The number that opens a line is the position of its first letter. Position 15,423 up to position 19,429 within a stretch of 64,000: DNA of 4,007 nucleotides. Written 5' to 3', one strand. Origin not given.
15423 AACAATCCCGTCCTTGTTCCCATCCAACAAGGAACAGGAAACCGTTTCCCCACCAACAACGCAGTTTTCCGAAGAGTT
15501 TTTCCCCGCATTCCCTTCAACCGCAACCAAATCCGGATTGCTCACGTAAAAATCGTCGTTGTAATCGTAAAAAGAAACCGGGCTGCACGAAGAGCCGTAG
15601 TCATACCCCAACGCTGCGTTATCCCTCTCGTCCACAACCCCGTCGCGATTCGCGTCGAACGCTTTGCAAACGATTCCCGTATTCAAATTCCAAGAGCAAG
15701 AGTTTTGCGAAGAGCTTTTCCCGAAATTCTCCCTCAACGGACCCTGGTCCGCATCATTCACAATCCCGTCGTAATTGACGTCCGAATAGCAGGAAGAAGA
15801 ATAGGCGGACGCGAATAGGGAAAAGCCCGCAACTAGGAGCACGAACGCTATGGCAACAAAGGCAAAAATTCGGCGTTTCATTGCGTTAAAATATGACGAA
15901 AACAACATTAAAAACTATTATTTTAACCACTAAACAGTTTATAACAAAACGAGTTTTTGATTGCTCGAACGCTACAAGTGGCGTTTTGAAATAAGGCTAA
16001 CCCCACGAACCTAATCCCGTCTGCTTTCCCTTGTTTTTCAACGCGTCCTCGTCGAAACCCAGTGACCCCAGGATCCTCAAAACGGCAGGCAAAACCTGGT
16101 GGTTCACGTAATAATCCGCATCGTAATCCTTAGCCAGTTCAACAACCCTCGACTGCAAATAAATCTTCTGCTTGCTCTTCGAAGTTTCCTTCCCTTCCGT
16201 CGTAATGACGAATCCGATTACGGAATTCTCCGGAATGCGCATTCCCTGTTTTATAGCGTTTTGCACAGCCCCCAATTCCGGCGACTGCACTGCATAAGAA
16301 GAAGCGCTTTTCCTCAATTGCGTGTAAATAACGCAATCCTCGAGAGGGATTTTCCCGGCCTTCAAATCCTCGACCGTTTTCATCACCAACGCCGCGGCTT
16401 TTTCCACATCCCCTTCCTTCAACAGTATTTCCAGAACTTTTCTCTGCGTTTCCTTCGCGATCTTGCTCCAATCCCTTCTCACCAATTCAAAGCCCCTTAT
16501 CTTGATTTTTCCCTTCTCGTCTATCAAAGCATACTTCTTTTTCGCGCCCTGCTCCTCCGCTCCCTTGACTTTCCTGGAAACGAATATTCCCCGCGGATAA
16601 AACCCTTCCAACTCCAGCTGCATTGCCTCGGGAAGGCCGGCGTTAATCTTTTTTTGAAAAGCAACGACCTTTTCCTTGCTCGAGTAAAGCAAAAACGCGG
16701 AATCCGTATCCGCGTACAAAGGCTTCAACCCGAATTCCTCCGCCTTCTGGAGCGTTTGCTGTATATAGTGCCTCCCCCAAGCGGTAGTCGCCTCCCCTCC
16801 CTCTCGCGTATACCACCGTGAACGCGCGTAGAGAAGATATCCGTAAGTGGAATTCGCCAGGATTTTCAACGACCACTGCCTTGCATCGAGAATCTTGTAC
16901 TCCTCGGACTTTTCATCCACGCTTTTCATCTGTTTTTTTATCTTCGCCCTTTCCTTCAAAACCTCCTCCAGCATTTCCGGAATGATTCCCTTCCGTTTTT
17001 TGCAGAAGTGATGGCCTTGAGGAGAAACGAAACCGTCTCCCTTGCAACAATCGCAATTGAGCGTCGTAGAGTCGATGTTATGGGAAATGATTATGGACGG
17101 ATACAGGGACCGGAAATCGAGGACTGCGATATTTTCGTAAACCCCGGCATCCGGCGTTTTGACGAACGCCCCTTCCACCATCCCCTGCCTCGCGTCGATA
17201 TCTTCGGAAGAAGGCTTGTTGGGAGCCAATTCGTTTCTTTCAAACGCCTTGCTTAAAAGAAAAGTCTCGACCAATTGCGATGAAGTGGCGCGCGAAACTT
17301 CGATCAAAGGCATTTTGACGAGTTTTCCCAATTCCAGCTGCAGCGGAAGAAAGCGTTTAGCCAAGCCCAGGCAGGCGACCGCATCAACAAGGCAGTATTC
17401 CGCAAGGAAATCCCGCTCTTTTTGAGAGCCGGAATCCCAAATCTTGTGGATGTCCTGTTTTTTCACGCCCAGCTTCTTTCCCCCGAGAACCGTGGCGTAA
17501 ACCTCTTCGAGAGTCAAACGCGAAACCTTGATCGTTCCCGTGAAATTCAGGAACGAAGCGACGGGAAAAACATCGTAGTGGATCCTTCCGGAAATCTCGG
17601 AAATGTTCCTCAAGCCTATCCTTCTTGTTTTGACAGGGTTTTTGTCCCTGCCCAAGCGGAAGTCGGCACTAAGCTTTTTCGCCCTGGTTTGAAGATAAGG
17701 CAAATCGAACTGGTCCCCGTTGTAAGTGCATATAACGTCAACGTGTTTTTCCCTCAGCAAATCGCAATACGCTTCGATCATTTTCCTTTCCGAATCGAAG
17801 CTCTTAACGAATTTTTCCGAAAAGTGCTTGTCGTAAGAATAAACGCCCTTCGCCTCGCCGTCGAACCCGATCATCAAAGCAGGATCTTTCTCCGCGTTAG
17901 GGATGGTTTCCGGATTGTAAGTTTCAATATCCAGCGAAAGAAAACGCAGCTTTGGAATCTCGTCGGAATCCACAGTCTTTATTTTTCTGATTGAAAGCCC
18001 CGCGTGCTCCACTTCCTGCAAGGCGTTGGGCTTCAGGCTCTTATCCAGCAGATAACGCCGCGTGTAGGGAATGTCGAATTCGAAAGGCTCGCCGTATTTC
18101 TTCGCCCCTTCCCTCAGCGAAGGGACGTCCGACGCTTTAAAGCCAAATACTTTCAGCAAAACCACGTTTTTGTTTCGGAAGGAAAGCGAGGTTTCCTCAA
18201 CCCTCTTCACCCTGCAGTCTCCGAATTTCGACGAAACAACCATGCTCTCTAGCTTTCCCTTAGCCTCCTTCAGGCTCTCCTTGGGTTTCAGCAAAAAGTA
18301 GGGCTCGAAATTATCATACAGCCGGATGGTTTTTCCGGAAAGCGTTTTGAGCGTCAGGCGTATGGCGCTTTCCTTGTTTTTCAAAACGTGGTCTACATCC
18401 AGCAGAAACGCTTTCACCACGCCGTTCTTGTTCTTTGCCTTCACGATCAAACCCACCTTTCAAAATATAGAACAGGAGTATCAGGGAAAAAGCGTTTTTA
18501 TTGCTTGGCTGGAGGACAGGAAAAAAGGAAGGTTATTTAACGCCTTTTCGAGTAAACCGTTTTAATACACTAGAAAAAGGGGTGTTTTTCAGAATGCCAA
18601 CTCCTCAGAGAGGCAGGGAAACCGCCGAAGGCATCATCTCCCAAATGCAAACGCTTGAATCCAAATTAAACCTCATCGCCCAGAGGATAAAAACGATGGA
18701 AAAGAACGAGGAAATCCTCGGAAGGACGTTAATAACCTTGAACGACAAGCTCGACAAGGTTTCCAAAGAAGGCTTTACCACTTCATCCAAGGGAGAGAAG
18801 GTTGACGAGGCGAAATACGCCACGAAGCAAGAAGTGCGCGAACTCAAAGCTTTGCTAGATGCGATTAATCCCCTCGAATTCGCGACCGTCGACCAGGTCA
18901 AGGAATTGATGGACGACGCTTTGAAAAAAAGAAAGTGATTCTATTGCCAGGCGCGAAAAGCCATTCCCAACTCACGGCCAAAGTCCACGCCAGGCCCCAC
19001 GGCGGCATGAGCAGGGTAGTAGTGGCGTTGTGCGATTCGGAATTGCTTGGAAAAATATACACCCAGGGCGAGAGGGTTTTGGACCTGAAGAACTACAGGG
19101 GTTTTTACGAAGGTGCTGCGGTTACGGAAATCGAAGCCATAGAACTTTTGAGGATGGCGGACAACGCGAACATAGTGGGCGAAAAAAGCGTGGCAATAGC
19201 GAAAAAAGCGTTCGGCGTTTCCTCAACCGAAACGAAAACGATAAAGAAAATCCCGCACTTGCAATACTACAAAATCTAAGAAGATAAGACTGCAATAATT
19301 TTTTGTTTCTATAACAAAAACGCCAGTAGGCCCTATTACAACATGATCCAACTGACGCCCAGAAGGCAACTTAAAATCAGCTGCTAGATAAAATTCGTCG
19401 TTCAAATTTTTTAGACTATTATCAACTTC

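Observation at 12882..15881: ~1000-aa secreted HEFGH zinc metalloprotease combining dockerin-like Ca-binding repeats and CARDB-like repeats, at the head of the surface-protein array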

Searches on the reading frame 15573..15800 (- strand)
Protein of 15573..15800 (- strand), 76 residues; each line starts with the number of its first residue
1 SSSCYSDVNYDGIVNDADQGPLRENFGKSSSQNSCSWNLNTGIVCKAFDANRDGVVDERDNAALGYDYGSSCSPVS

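Call 33: search_protein_families(library=pfam, proteins=[window:15573-15800:-], max_evalue=10)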
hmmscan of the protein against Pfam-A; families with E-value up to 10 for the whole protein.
seq(76 aa): 4 families
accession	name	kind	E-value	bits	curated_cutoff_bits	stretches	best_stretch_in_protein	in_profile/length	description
PF00404.24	Dockerin_1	-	0.00024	21.7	22.9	1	5-63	1-51/57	Dockerin type I domain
PF13202.12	EF-hand_5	-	0.099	12.6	25.9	1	46-57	6-17/25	EF hand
PF02412.23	TSP_3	-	0.16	12.2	25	1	4-22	12-30/36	Thrombospondin type 3 repeat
PF00036.39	EF-hand_1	-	0.57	10.3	25.4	1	46-58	7-19/29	EF hand domain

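Call 48: search_solved_structures(query=A2, max_evalue=1, show_alignments=2)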
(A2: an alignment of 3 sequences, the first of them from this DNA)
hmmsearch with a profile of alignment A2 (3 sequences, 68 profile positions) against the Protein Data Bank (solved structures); distinct sequences matched with E-value up to 1: 52.
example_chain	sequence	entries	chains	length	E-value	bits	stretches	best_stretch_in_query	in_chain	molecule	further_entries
2y3n_B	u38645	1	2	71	8.2e-08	35.5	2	4-32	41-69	CELLULOSOMAL FAMILY-48 PROCESSIVE GLYCOSIDE HYDROLASE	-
2mte_A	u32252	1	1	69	6e-05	26.3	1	2-21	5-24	Cellulose 1,4-beta-cellobiosidase (reducing end) CelS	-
1daq_A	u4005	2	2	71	6.6e-05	26.2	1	2-21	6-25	ENDOGLUCANASE SS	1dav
6kg9_A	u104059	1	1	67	0.00012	25.4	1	3-56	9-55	And cellulose-binding endoglucanase family 9 CelL ortholog dockerin domain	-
6kge_D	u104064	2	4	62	0.00023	24.5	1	3-56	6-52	And cellulose-binding endoglucanase family 9 CelL ortholog dockerin domain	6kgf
4fl4_A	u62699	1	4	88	0.00033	24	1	4-58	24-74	Glycoside hydrolase family 9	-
6kgc_B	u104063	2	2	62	0.00035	23.9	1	3-55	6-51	And cellulose-binding endoglucanase family 9 CelL ortholog dockerin domain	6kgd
4cj0_A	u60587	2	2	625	0.0021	21.4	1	2-58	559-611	ENDOGLUCANASE D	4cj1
1clc_A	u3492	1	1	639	0.0022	21.3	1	2-58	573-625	ENDOGLUCANASE CELD; EC: 3.2.1.4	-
8ajy_B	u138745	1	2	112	0.0054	20.1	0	43-64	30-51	Dockerin from ScaH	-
4wi0_B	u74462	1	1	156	0.016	18.6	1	4-29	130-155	Cellulosomal scaffoldin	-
7jts_t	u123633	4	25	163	0.045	17.1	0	4-54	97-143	Calmodulin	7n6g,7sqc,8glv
7ukh_I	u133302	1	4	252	0.053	16.9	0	4-54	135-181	Isoform 2 of Kv channel-interacting protein 2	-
8fns_A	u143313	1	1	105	0.054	16.9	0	41-56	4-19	EF-hand domain-containing protein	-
6mi5_X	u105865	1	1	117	0.054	16.9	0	39-56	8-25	Lanmodulin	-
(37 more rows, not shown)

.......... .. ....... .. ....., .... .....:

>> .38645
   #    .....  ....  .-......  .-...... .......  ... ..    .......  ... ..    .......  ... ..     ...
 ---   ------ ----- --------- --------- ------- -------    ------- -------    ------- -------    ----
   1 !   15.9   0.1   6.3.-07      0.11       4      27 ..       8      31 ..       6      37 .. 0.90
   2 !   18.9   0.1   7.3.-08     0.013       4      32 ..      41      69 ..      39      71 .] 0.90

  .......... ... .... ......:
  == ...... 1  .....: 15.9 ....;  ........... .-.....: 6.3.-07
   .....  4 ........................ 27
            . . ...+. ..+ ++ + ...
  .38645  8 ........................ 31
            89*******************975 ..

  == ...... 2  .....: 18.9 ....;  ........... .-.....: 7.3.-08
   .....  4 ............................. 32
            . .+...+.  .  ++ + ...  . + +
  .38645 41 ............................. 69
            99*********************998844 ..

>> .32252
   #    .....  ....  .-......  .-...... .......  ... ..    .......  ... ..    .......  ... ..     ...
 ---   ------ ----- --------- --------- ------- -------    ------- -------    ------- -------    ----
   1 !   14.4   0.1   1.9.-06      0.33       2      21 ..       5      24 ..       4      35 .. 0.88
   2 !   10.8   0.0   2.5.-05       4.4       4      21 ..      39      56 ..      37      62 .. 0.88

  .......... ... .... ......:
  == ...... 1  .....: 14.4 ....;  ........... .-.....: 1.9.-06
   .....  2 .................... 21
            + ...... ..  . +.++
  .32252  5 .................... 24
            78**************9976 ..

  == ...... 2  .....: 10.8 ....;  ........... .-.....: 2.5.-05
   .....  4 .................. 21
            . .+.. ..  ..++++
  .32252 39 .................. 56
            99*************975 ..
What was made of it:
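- Checked: The dockerin-module profile against PDB gives 8e-8 (call 48).
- The modules resemble true dockerins more than generic EF-hands (call 48).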

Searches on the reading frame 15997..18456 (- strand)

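Call 15: search_protein_families(library=pfam, proteins=[window:15997-18456:-], max_evalue=0.01)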
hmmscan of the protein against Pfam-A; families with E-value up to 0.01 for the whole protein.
window:15997-18456:- (819 aa): 4 families
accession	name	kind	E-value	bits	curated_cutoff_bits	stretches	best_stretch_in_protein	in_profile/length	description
PF00136.26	DNA_pol_B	-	4.8e-60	204.1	23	1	388-797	7-451/453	DNA polymerase family B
PF03104.25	DNA_pol_B_exo1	-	2.7e-28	99.4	23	1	124-301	3-229/242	DNA polymerase family B, exonuclease domain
PF13482.12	RNase_H_2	-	3.7e-06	27.4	22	1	204-361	21-156/165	RNase_H superfamily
PF10108.15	DNA_pol_B_exo2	-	2.4e-05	24.6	24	1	219-362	33-166/213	Predicted 3'-5' exonuclease related to the exonuclease domain of PolB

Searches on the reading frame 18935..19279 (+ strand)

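Call 15: search_protein_families(library=pfam, proteins=[window:18935-19279:+], max_evalue=0.01)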
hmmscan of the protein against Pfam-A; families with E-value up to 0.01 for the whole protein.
window:18935-19279:+ (114 aa): 1 family
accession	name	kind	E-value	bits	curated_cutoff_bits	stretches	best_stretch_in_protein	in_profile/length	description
PF04242.18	DUF424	-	1.5e-15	57.7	25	1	28-114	8-92/92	Protein of unknown function (DUF424)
